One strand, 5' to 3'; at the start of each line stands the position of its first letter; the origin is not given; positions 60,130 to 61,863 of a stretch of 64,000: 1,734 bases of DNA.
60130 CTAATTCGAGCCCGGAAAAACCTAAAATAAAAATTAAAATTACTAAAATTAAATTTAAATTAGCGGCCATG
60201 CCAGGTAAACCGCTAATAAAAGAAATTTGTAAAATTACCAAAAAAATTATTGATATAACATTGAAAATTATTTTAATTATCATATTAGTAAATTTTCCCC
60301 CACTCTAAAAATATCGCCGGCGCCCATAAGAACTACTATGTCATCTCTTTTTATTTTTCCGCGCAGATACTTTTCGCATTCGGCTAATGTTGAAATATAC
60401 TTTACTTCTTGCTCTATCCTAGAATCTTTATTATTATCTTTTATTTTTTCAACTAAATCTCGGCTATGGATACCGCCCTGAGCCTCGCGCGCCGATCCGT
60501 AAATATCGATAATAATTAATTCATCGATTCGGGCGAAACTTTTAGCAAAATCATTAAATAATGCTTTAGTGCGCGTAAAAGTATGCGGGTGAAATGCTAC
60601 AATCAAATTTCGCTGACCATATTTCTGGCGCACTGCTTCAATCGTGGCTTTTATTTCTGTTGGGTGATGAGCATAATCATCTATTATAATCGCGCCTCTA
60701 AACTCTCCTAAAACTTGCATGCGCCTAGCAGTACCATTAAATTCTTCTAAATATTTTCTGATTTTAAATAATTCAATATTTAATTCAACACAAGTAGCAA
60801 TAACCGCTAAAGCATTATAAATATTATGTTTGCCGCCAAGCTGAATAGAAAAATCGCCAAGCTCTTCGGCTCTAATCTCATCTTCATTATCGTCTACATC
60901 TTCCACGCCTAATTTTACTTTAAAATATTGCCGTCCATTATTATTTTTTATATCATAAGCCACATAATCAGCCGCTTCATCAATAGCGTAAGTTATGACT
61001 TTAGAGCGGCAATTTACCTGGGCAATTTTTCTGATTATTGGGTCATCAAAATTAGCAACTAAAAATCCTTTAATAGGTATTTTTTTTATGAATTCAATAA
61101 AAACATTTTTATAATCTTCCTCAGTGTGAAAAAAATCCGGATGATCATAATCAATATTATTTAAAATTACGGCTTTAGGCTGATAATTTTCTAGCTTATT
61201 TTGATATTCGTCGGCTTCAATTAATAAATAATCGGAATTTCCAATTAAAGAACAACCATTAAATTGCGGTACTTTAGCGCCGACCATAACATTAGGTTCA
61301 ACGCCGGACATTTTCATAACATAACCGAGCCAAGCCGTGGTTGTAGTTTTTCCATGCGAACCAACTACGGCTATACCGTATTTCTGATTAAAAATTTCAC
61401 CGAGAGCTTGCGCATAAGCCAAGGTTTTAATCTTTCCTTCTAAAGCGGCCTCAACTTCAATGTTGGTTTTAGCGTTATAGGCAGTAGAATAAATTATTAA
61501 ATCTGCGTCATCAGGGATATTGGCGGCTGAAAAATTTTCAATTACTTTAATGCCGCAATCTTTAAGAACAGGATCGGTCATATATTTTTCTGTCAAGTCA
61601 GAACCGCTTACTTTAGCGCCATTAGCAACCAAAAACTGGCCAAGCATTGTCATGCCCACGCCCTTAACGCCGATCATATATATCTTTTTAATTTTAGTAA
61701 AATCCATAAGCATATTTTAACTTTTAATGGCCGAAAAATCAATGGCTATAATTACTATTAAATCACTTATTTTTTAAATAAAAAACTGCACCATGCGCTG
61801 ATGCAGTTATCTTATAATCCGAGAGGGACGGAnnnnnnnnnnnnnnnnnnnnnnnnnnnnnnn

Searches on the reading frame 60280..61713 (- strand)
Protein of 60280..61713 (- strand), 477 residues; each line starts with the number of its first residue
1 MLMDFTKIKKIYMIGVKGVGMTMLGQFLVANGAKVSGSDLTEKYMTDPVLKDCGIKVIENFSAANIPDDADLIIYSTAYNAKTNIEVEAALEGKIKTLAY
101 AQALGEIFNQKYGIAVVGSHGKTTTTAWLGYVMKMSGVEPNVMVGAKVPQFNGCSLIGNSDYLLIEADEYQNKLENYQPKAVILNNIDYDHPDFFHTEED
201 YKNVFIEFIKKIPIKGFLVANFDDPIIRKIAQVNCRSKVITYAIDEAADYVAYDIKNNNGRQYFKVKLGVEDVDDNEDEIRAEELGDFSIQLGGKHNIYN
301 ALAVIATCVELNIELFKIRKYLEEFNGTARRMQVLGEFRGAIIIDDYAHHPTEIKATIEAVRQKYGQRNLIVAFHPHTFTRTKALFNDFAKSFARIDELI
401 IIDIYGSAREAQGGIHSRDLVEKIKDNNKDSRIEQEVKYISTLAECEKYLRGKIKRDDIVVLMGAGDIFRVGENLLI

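Call 11: search_protein_families(library=pfam, proteins=[window:60280-61713:-])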
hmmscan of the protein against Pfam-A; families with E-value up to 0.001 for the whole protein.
window:60280-61713:- (477 aa): 3 families
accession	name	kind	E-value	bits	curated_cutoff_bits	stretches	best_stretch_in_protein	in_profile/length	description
PF08245.18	Mur_ligase_M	-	1e-26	94.6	24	1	116-307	1-199/200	Mur ligase middle domain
PF02875.26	Mur_ligase_C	-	1.1e-22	81.6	28.4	1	330-466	1-127/127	Mur ligase, glutamate ligase domain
PF01225.30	Mur_ligase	-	2.5e-17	63.4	21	1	10-112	1-95/95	Mur ligase family, catalytic domain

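Call 83: find_homologous_proteins(query=window:60280-61713:-, max_evalue=1e-60)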
Query window:60280-61713:- (477 aa): 6770 proteins with E <= 1e-60 among 8000 candidates; the best 120 are listed.
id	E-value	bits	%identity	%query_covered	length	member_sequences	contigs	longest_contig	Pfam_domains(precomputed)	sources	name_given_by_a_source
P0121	0.0e+0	1061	100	100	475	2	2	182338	PF02875.27,PF08245.19,PF01225.31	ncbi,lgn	-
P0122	1.7e-277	939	87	100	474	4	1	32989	PF02875.27,PF08245.19,PF01225.31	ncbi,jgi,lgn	jgi:UDP-N-acetylmuramate--alanine ligase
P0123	8.2e-268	907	84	100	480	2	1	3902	PF02875.27,PF08245.19,PF01225.31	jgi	jgi:UDP-N-acetylmuramate--alanine ligase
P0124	8.9e-268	906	85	100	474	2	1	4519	PF02875.27,PF08245.19,PF01225.31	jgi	-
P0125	2.1e-266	902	83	99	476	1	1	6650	PF02875.27,PF08245.19,PF01225.31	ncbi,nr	ncbi:MAG: UDP-N-acetylmuramate--L-alanine ligase [bacterium]|nr:UDP-N-acetylmuramate--L-alanine liga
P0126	5.7e-265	897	85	99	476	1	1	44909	PF02875.27,PF08245.19,PF01225.31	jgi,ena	-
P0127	2.7e-263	892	84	99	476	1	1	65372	PF02875.27,PF08245.19,PF01225.31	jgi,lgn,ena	-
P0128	3.0e-263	892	83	99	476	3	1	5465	PF02875.27,PF08245.19,PF01225.31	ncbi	ncbi:MAG: UDP-N-acetylmuramate--L-alanine ligase [Candidatus Falkowbacteria bacterium]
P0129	3.4e-263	891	83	99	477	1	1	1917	PF02875.27,PF08245.19,PF01225.31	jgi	-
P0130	8.2e-260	880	83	100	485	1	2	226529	PF02875.27,PF08245.19,PF01225.31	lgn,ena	-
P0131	2.3e-259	879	82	99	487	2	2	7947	PF02875.27,PF08245.19,PF01225.31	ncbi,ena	ncbi:MAG: UDP-N-acetylmuramate--L-alanine ligase [bacterium]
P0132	7.1e-258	874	80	99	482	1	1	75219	PF02875.27,PF08245.19,PF01225.31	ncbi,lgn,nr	ncbi:MAG: UDP-N-acetylmuramate--L-alanine ligase [Patescibacteria group bacterium]|nr:UDP-N-acetylmu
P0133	8.4e-258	874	81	99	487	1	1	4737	PF02875.27,PF08245.19,PF01225.31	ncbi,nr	ncbi:MAG: UDP-N-acetylmuramate--L-alanine ligase [Parcubacteria group bacterium CG1_02_44_65]|nr:MAG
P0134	5.6e-257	871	81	99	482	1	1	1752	PF02875.27,PF08245.19,PF01225.31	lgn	-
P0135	7.0e-257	871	82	99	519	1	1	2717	PF02875.27,PF08245.19,PF01225.31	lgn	-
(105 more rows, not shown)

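Call 84: find_encoding_contigs(protein=P0122, flank=10000, max_places=1)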
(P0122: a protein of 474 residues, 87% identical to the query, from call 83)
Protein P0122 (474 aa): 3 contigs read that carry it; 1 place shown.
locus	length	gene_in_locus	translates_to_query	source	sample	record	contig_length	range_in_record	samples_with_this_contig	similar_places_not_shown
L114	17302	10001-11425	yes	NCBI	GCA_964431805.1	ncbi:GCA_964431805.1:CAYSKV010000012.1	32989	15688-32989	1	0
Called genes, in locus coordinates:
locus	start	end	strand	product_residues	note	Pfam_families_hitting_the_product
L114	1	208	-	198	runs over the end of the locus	-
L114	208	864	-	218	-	-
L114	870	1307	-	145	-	-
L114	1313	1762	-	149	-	-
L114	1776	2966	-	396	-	PF00482:T2SSF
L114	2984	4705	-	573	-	PF05157:MshEN, PF00437:T2SSE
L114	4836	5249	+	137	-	-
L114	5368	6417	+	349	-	PF00953:Glycos_transf_4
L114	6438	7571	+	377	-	PF01098:FTSW_RODA_SPOVE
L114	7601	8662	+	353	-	PF03033:Glyco_transf_28, PF13528:Glyco_trans_1_3 (weak), PF04101:Glyco_tran_28_C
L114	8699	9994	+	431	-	PF01979:Amidohydro_1, PF07969:Amidohydro_3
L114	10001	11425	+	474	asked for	PF01225:Mur_ligase, PF08245:Mur_ligase_M, PF02875:Mur_ligase_C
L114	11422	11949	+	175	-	-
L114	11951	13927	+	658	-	PF03717:PBP_dimer, PF00905:Transpeptidase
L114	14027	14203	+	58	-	-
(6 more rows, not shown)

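Call 85: find_encoding_contigs(protein=P0126, flank=10000, max_places=1)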
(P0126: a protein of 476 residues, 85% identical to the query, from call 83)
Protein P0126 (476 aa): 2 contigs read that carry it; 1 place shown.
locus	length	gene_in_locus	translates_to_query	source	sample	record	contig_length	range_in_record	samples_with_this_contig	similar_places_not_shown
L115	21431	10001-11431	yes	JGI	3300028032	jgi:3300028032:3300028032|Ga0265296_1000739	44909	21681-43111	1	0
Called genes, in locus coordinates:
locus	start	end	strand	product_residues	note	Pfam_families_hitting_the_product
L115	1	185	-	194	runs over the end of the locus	-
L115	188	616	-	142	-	-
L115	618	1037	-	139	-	-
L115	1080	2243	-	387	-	PF00482:T2SSF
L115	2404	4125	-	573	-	PF05157:MshEN, PF00437:T2SSE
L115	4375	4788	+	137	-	-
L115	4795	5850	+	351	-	PF00953:Glycos_transf_4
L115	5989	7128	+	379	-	PF01098:FTSW_RODA_SPOVE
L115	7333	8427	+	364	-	PF03033:Glyco_transf_28, PF04101:Glyco_tran_28_C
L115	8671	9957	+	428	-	PF01979:Amidohydro_1, PF07969:Amidohydro_3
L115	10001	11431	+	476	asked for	PF01225:Mur_ligase, PF08245:Mur_ligase_M, PF02875:Mur_ligase_C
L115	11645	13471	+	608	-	PF00664:ABC_membrane, PF02463:SMC_N (faint), PF00005:ABC_tran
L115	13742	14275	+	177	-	-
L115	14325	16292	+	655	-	PF03717:PBP_dimer, PF00905:Transpeptidase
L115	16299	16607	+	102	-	-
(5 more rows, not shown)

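Call 86: find_encoding_contigs(protein=P0130, flank=10000, max_places=1)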
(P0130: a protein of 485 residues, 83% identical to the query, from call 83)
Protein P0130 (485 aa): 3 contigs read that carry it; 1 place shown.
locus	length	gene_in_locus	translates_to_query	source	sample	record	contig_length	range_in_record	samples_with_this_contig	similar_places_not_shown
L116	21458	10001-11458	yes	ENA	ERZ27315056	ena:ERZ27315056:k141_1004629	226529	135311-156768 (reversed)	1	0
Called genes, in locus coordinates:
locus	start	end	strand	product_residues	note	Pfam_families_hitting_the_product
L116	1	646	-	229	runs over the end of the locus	-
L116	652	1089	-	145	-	-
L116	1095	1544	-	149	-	-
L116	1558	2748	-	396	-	PF00482:T2SSF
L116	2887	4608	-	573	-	PF05157:MshEN, PF00437:T2SSE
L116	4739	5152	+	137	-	-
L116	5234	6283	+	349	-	PF00953:Glycos_transf_4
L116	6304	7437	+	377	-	PF01098:FTSW_RODA_SPOVE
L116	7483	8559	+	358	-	PF03033:Glyco_transf_28, PF13528:Glyco_trans_1_3 (weak), PF04101:Glyco_tran_28_C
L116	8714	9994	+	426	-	PF01979:Amidohydro_1, PF07969:Amidohydro_3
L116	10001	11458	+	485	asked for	PF01225:Mur_ligase, PF08245:Mur_ligase_M, PF02875:Mur_ligase_C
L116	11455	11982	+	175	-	-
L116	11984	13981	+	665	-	PF03717:PBP_dimer, PF00905:Transpeptidase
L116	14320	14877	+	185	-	-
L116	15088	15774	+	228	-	PF01628:HrcA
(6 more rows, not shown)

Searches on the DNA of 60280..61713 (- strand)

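Call 87: search_with_rna_model(model_id=R1, sources=[L114, L115, L116], max_evalue=0.01, filters=off)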
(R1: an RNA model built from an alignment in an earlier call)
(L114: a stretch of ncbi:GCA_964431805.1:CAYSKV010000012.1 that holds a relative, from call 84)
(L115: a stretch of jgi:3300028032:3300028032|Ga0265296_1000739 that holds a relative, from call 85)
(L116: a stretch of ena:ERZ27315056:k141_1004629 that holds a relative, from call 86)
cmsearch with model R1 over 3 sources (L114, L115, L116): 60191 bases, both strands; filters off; matches with E-value up to 0.01: 3.
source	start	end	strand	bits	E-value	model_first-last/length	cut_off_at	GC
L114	5300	5361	+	84.9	4.7e-16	1-62/62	no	0.31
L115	7240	7315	+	43.9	6.6e-07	2-60/62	no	0.39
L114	5299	5360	-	38.6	1e-05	1-62/62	no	0.31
